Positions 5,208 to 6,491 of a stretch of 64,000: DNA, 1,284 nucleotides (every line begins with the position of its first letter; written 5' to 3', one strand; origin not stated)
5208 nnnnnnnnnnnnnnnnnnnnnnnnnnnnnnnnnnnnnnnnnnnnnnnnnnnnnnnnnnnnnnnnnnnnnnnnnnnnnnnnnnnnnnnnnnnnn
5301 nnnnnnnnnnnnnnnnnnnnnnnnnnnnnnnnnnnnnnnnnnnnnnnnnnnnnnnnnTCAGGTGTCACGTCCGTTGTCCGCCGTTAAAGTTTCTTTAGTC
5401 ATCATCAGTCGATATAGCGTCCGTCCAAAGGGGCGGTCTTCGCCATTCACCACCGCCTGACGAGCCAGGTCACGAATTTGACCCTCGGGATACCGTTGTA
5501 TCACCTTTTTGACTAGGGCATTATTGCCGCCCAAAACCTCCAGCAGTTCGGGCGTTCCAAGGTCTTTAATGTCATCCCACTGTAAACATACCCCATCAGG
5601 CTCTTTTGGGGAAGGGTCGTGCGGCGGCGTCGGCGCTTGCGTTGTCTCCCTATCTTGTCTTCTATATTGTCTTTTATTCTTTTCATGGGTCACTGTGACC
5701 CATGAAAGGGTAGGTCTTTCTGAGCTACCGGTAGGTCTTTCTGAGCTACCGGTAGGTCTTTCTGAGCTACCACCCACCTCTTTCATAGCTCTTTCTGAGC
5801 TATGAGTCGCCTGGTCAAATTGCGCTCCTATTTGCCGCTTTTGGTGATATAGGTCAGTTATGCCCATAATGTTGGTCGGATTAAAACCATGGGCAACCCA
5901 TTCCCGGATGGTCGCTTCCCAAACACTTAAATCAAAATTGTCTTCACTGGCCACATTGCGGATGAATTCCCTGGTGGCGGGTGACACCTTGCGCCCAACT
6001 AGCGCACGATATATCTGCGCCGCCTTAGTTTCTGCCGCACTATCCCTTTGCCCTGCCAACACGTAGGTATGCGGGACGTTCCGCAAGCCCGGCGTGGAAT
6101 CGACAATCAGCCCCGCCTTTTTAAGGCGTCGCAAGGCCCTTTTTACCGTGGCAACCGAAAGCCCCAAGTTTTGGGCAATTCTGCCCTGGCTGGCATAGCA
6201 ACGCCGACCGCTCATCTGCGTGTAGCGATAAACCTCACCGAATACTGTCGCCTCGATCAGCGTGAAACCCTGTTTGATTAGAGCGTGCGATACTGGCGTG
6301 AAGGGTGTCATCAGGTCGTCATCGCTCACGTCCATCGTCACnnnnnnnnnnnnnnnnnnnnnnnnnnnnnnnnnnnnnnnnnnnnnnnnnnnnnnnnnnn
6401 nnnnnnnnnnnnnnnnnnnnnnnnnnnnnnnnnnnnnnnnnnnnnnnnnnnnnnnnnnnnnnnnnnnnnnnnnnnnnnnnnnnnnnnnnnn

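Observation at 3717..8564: Minimal (~4.75 kb) integrative element in tRNA-Arg(TCT) with plasmid-like replication genes and no structural or transfer genes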

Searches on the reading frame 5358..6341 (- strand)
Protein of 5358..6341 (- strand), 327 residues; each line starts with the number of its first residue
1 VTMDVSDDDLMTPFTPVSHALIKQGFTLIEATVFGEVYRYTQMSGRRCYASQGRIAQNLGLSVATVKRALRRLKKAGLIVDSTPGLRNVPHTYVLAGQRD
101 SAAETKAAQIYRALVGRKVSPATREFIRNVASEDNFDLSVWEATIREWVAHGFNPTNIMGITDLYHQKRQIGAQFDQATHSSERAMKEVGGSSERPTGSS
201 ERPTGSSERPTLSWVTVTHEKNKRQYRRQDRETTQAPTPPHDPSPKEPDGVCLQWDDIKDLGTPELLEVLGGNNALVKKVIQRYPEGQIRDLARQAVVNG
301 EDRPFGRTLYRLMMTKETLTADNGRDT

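Call 5: search_protein_families(library=pfam, proteins=[window:5358-6341:-], max_evalue=1)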
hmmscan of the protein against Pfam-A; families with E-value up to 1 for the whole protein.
window:5358-6341:- (327 aa): 33 families (the best 25 are shown)
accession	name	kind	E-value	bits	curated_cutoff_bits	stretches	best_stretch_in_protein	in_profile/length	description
PF13730.12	HTH_36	-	1.7e-09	37.8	25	1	31-79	8-55/55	Helix-turn-helix domain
PF13412.12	HTH_24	-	3.6e-07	30.1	21.9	1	49-79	17-47/48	Winged helix-turn-helix DNA-binding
PF08279.18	HTH_11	-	2.8e-06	27.6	25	1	51-85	17-51/55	HTH domain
PF13545.12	HTH_Crp_2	-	1.1e-05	25.7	27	1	49-80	22-53/70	Crp-like helix-turn-helix domain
PF01325.25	Fe_dep_repress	-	0.00033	21.3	26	1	46-80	19-53/60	Iron dependent repressor, N-terminal DNA binding domain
PF12802.13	MarR_2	-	0.0017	18.9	27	1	47-80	20-51/61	MarR family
PF00325.26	Crp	-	0.002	18.3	21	1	55-79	8-32/32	Bacterial regulatory proteins, crp family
PF08281.18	Sigma70_r4_2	-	0.0026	17.8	25.7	1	52-75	29-52/54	Sigma-70, region 4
PF00392.27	GntR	-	0.003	17.6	27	1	54-79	29-54/64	Bacterial regulatory proteins, gntR family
PF01047.28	MarR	-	0.0038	17.5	24.6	1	51-79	19-47/59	MarR family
PF13384.12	HTH_23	-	0.0038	17.4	24.6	1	51-78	19-46/50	Homeodomain-like domain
PF01022.26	HTH_5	-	0.0043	17.3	22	1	55-79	21-45/47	Bacterial regulatory protein, arsR family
PF03428.19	RP-C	-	0.0044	17.3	24.4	1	49-80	71-102/175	Replication protein C N-terminal domain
PF13518.12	HTH_28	-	0.0053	17.3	25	1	49-78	13-41/52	Helix-turn-helix domain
PF09339.16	HTH_IclR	-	0.0099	16.1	22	1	52-79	21-48/52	IclR helix-turn-helix domain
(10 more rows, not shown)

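Call 6: search_protein_families(library=phrogs, proteins=[window:5358-6341:-], max_evalue=0.1)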
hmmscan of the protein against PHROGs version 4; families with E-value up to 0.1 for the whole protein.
window:5358-6341:- (327 aa): 22 families
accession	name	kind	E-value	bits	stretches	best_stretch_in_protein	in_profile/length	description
phrog_391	-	DNA, RNA and nucleotide metabolism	1.4e-06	29.2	1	25-233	14-191/298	replication initiation O-like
phrog_270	-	DNA, RNA and nucleotide metabolism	2.6e-06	28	1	25-81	44-99/383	replication initiation protein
phrog_678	-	DNA, RNA and nucleotide metabolism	2.5e-05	25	1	30-80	75-116/346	replication initiation O-like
phrog_8102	-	DNA, RNA and nucleotide metabolism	4.5e-05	23.7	1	38-110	47-120/337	replication initiation protein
phrog_1032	-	DNA, RNA and nucleotide metabolism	0.00039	21.5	1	45-81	34-69/281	replication initiation protein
phrog_1835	-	DNA, RNA and nucleotide metabolism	0.00059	20.3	1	48-80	66-98/301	HTH DNA binding protein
phrog_345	-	DNA, RNA and nucleotide metabolism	0.0013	19.5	1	24-173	41-119/297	replication initiation O-like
phrog_428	-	DNA, RNA and nucleotide metabolism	0.0015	18.8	1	46-80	124-158/455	replication initiation protein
phrog_3855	-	DNA, RNA and nucleotide metabolism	0.0062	17.9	1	51-80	81-110/115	HTH DNA binding protein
phrog_186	-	DNA, RNA and nucleotide metabolism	0.0081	16.9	1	47-82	60-95/308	DnaD-like helicase loader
phrog_9285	-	unknown function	0.022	14.6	1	51-107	53-104/466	-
phrog_27344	-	DNA, RNA and nucleotide metabolism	0.023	15.1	1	31-97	22-89/347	replication initiation protein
phrog_142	-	moron, auxiliary metabolic gene and host takeover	0.025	15.7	0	35-101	15-76/116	Ren-like exclusion protein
phrog_12720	-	DNA, RNA and nucleotide metabolism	0.027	15.5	1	40-74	41-74/117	DNA binding protein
phrog_2440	-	transcription regulation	0.027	15.4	1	53-83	47-79/126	transcriptional regulator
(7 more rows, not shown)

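Call 7: search_protein_families(library=ncbifam, proteins=[window:5358-6341:-], max_evalue=0.1)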
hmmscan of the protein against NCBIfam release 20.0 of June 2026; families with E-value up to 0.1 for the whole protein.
window:5358-6341:- (327 aa): 16 families
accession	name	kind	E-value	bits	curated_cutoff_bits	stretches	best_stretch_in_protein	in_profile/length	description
NF008273.0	PRK11050.1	equivalog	0.0029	17.3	153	1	50-81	55-86/156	manganese-binding transcriptional regulator MntR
NF041413.1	ArsR_Rv2640c_fam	equivalog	0.0091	16.4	155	1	50-87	59-96/118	Rv2640c family ArsR-like transcriptional regulator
TIGR01884.1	cas_HTH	subfamily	0.0099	15.3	60.2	1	54-80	161-187/202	CRISPR-associated CARF protein Csa3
NF052286.1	ecto_TF_EhuR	exception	0.013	14.1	480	1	50-80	36-66/458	MocR-like ectoine utilization transcription factor EhuR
NF053730.1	TransRegRv1152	equivalog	0.014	15.3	170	1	54-112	45-98/120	Rv1152 family transcriptional regulator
TIGR02018.2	his_ut_repres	equivalog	0.016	14.6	220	1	54-80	28-54/226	histidine utilization transcriptional repressor HutC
NF052282.1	PLP_TF_PdxR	equivalog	0.016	14.3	320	1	52-151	28-122/448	MocR-like pyridoxine biosynthesis transcription factor PdxR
TIGR02944.1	suf_reg_Xantho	equivalog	0.018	15.4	110.65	1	51-97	27-69/130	SUF system Fe-S cluster assembly regulator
NF033788.1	HTH_metalloreg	subfamily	0.022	14.6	55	1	53-85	29-61/77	metalloregulator ArsR/SmtB family transcription factor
NF009180.0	PRK12528.1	subfamily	0.042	13.9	184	0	51-72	135-156/165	RNA polymerase sigma factor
NF033545.0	transpos_IS630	equivalog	0.059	12.8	100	0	51-155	14-112/299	IS630 family transposase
NF033789.1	repress_SdpR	subfamily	0.085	12.8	100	0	51-82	23-54/79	autorepressor SdpR family transcription factor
NF041397.1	TranRegGlpR_Halo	equivalog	0.085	12.5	300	0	54-94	24-62/253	HTH-type transcriptional regulator GlpR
NF040939.2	trans_reg_lrs14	equivalog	0.087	12.9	90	0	51-80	38-67/103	Lrs14 family HTH-type transcriptional regulator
NF008846.0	PRK11886.1-1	equivalog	0.09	12.1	353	0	40-83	8-51/312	bifunctional biotin--[acetyl-CoA-carboxylase] ligase/biotin operon repressor BirA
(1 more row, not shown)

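Call 11: find_encoding_contigs(protein=window:5358-6341:-, flank=10000, max_places=10)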
Protein window:5358-6341:- (327 aa): no gene with exactly this product is on record in the collection.

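Call 12: find_homologous_proteins(query=window:5358-6341:-)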
Query window:5358-6341:- (327 aa): 1 proteins with E <= 0.001 among 3729 candidates.
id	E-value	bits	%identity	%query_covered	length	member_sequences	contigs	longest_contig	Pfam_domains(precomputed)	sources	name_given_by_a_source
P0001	2.3e-216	735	100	99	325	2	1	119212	PF13412.13,PF08279.19,PF13730.13,PF13545.13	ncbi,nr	ncbi:MAG: hypothetical protein DDG58_11140 [Ardenticatenia bacterium]|nr:MAG: hypothetical protein D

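Call 14: find_encoding_contigs(protein=P0001, flank=10000, max_places=10)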
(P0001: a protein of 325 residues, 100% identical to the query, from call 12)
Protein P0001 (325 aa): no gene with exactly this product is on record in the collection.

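Call 18: search_protein_representatives(protein=window:5358-6341:-)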
Query: 327 residues. Proteins with E-value up to 0.001 (for the whole library): 960; up to 1e-10: 110; up to 1e-30: 1. The best 150 are listed.
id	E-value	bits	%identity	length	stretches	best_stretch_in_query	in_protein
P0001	7.5e-217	735.1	100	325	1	3-327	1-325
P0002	1.8e-20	90.0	39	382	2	13-99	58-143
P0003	3.9e-19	85.6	38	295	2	14-99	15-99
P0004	2.4e-18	83.0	39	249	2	6-94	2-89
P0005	9.4e-18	81.1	34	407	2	12-133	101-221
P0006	1.7e-17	80.2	38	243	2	12-98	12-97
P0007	1.6e-15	73.8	46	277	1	13-108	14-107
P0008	2.8e-15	73.0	42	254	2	8-87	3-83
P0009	3.7e-15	72.5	41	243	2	13-99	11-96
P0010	9.4e-15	71.2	34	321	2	13-100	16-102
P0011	1.1e-14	71.0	35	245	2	13-97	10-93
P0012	1.6e-14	70.5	39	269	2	13-100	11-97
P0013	1.7e-14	70.4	45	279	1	12-121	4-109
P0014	2.2e-14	70.0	47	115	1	10-98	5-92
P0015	2.4e-14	69.9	31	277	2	14-110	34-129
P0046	2.1e-12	63.5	32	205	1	14-193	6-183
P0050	2.5e-12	63.3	28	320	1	13-289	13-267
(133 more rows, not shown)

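Call 21: find_related_loci(query=window:5358-6341:-, collection=viral_contigs, flank=8000)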
Query window:5358-6341:- (327 aa) in viral_contigs; peptide patterns used: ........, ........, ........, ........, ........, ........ (x = any residue, [..] = any of these).
2 stretches matched a pattern, but none encodes a relative of the query by tblastn (E <= 1e-3).

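Call 23: search_solved_structures(query=window:5358-6341:-, max_evalue=1)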
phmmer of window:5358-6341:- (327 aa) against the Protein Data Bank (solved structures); distinct sequences matched with E-value up to 1: 2.
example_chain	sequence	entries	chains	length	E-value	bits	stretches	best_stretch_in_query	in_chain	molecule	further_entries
8c7t_A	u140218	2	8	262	0.34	13.5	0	45-88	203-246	GTP-sensing transcriptional pleiotropic repressor CodY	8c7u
2b0l_A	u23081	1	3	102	0.46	13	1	38-88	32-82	GTP-sensing transcriptional pleiotropic repressor codY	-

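Call 86: search_protein_families(library=pfam, proteins=[P0002, P0003, P0004, P0005, P0006, P0007, P0008, P0010, P0046, P0050], max_evalue=0.001)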
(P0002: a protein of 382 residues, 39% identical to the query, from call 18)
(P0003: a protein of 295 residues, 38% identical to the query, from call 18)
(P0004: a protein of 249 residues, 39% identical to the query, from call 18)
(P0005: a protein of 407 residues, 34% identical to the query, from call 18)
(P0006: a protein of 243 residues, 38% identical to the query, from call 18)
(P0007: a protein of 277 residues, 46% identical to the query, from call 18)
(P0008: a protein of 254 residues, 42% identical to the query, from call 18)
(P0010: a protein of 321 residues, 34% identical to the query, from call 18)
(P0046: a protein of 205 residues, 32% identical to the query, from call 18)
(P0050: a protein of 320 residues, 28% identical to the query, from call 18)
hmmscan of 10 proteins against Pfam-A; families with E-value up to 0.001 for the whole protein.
P0002 (382 aa): 5 families
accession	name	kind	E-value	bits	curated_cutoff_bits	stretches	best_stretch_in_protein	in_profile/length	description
PF13730.12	HTH_36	-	6.3e-10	39.1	25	1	76-123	9-55/55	Helix-turn-helix domain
PF13412.12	HTH_24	-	9.3e-05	22.4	21.9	1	96-123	20-47/48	Winged helix-turn-helix DNA-binding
PF01022.26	HTH_5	-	0.0003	21.1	22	1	99-123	21-45/47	Bacterial regulatory protein, arsR family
PF13545.12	HTH_Crp_2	-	0.00033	21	27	1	91-123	19-52/70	Crp-like helix-turn-helix domain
PF08279.18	HTH_11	-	0.00037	20.7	25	1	95-128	17-50/55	HTH domain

P0003 (295 aa): 6 families
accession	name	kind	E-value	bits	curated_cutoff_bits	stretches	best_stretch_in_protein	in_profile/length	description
PF13730.12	HTH_36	-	3.9e-11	43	25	1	25-79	2-55/55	Helix-turn-helix domain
PF13412.12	HTH_24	-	4e-06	26.7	21.9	1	50-80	18-48/48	Winged helix-turn-helix DNA-binding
PF13545.12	HTH_Crp_2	-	5.1e-05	23.6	27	1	48-81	21-54/70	Crp-like helix-turn-helix domain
PF08279.18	HTH_11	-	0.00011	22.5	25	1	51-78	17-44/55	HTH domain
PF12802.13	MarR_2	-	0.00016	22.2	27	1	51-81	22-52/61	MarR family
PF25213.1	HVO_A0261_N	-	0.0004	20.7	35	1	51-83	26-58/86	HVO_A0261 N-terminal domain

P0004 (249 aa): 6 families
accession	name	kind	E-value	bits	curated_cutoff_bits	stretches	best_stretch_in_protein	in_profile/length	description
PF13730.12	HTH_36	-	1e-06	28.9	25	1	28-74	10-55/55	Helix-turn-helix domain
PF13545.12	HTH_Crp_2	-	1.4e-06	28.6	27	1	43-75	21-53/70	Crp-like helix-turn-helix domain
PF13412.12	HTH_24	-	5.4e-05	23.1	21.9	1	46-75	19-48/48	Winged helix-turn-helix DNA-binding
PF24034.1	DUF7343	-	7.8e-05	22.9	27.6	1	45-83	19-57/62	Domain of unknown function (DUF7343)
PF08279.18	HTH_11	-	0.00029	21.1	25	1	46-73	17-44/55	HTH domain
PF12802.13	MarR_2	-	0.00042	20.9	27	0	45-75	21-51/61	MarR family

P0005 (407 aa): 8 families
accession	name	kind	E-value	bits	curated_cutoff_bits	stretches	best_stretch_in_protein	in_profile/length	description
PF13730.12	HTH_36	-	2.1e-10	40.7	25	1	30-76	10-55/55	Helix-turn-helix domain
PF01022.26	HTH_5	-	6.4e-07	29.6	22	0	52-76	21-45/47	Bacterial regulatory protein, arsR family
PF13412.12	HTH_24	-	1.1e-06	28.5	21.9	0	137-170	15-48/48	Winged helix-turn-helix DNA-binding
PF08279.18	HTH_11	-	1.2e-06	28.8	25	0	48-82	17-51/55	HTH domain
PF25213.1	HVO_A0261_N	-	1.1e-05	25.6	35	0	141-173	26-58/86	HVO_A0261 N-terminal domain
PF01047.28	MarR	-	1.7e-05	25.1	24.6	0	50-76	21-47/59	MarR family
PF13545.12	HTH_Crp_2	-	1.9e-05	25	27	0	138-170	21-53/70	Crp-like helix-turn-helix domain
PF14493.12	HTH_40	-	8.2e-05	23.3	27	0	48-114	14-80/89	Helix-turn-helix domain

P0006 (243 aa): 5 families
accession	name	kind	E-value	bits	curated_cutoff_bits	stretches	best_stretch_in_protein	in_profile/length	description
PF13730.12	HTH_36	-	2e-08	34.3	25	1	32-78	10-55/55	Helix-turn-helix domain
PF08279.18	HTH_11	-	1.3e-06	28.7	25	1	50-77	17-44/55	HTH domain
PF13412.12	HTH_24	-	6.1e-05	23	21.9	1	50-78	19-47/48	Winged helix-turn-helix DNA-binding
PF13545.12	HTH_Crp_2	-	0.00045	20.6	27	1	45-79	18-53/70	Crp-like helix-turn-helix domain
PF01418.23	HTH_6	-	0.00092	19.6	28.3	0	41-77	27-63/77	Helix-turn-helix domain, rpiR family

P0007 (277 aa): 6 families
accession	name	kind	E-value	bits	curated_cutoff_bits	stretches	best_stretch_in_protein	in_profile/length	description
PF13730.12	HTH_36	-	3.2e-11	43.3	25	1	30-79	7-55/55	Helix-turn-helix domain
PF13412.12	HTH_24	-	5.6e-06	26.3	21.9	1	50-79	18-47/48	Winged helix-turn-helix DNA-binding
PF08279.18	HTH_11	-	2.1e-05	24.8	25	1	51-85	17-51/55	HTH domain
PF09339.16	HTH_IclR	-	9.3e-05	22.6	22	1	51-79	20-48/52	IclR helix-turn-helix domain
PF01325.25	Fe_dep_repress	-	0.00026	21.6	26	1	43-83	17-55/60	Iron dependent repressor, N-terminal DNA binding domain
PF01022.26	HTH_5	-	0.00033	20.9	22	1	51-78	17-44/47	Bacterial regulatory protein, arsR family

P0008 (254 aa): 1 family
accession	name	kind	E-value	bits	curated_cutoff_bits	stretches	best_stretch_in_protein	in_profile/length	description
PF13730.12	HTH_36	-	8.2e-09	35.6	25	1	21-73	2-53/55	Helix-turn-helix domain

P0010 (321 aa): 5 families
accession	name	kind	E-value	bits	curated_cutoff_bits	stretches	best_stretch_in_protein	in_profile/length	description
PF13730.12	HTH_36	-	3.6e-08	33.5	25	1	34-81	9-55/55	Helix-turn-helix domain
PF13412.12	HTH_24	-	5.7e-05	23.1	21.9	1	52-82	18-48/48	Winged helix-turn-helix DNA-binding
PF09339.16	HTH_IclR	-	8e-05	22.8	22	0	53-82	20-49/52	IclR helix-turn-helix domain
PF01022.26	HTH_5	-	0.00025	21.3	22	1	52-82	16-46/47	Bacterial regulatory protein, arsR family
PF13551.12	HTH_29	-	0.00071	20.1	28.1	0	50-74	13-35/64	Winged helix-turn helix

P0046 (205 aa): 7 families
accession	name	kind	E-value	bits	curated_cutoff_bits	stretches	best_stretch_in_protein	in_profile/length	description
PF13730.12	HTH_36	-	3.3e-09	36.9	25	1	20-70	6-55/55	Helix-turn-helix domain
PF13412.12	HTH_24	-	8e-07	29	21.9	1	41-71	18-48/48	Winged helix-turn-helix DNA-binding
PF01978.25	TrmB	-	1.7e-05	25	25.6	1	40-88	22-66/68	Sugar-specific transcriptional regulator TrmB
PF08279.18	HTH_11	-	0.00013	22.2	25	1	44-69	19-44/55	HTH domain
PF13545.12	HTH_Crp_2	-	0.00018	21.8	27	1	37-71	18-53/70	Crp-like helix-turn-helix domain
PF13404.12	HTH_AsnC-type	-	0.0005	20.3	27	0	34-64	13-41/42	AsnC-type helix-turn-helix domain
PF09339.16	HTH_IclR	-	0.0007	19.8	22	0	44-71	22-49/52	IclR helix-turn-helix domain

P0050 (320 aa): 3 families
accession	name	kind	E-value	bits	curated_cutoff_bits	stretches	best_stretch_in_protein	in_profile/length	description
PF13730.12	HTH_36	-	1e-05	25.7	25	1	43-78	21-55/55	Helix-turn-helix domain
PF13412.12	HTH_24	-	8.1e-05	22.6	21.9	1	50-78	19-47/48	Winged helix-turn-helix DNA-binding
PF08279.18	HTH_11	-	0.00057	20.1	25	1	50-77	17-44/55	HTH domain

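Call 102: search_dna_similar(query=window:5358-6341:-, collection=plasmids, mode=protein, max_evalue=0.001, max_rows=12)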
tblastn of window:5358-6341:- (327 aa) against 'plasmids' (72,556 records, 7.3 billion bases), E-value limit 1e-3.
No match.

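Call 103: search_dna_similar(query=window:5358-6341:-, collection=phages, mode=protein, max_evalue=0.001, max_rows=12)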
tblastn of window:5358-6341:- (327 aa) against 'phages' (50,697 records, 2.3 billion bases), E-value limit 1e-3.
No match.

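Call 108: search_protein_families(library=padloc, proteins=[window:5358-6341:-], max_evalue=0.01)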
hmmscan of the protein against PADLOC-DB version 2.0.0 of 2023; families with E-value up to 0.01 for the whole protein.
window:5358-6341:- (327 aa): 6 families
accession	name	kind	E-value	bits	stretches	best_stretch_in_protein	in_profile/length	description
PDLC01044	Csa3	-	0.00017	19.5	1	54-83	154-183/194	Type I-A associated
PDLC01848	CARF3--CARF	-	0.00058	17.6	1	53-83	153-183/197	-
PDLC01438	Csa3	-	0.0012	16.9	1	48-114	160-213/305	"CAS-I,CAS-II,CAS-III,CAS-IV,CAS-V,CAS-VI; associated_signaling"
PDLC01434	CasR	-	0.0045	14.9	1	54-80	146-172/191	"CAS-I,CAS-II,CAS-III,CAS-IV,CAS-V,CAS-VI; associated_signaling"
PDLC01268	CasR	-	0.005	14.8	1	54-80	142-168/179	"CAS-I,CAS-II,CAS-III,CAS-IV,CAS-V,CAS-VI; associated_signaling"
PDLC04133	mad1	-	0.0095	14.2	0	50-74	6-30/60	mads_1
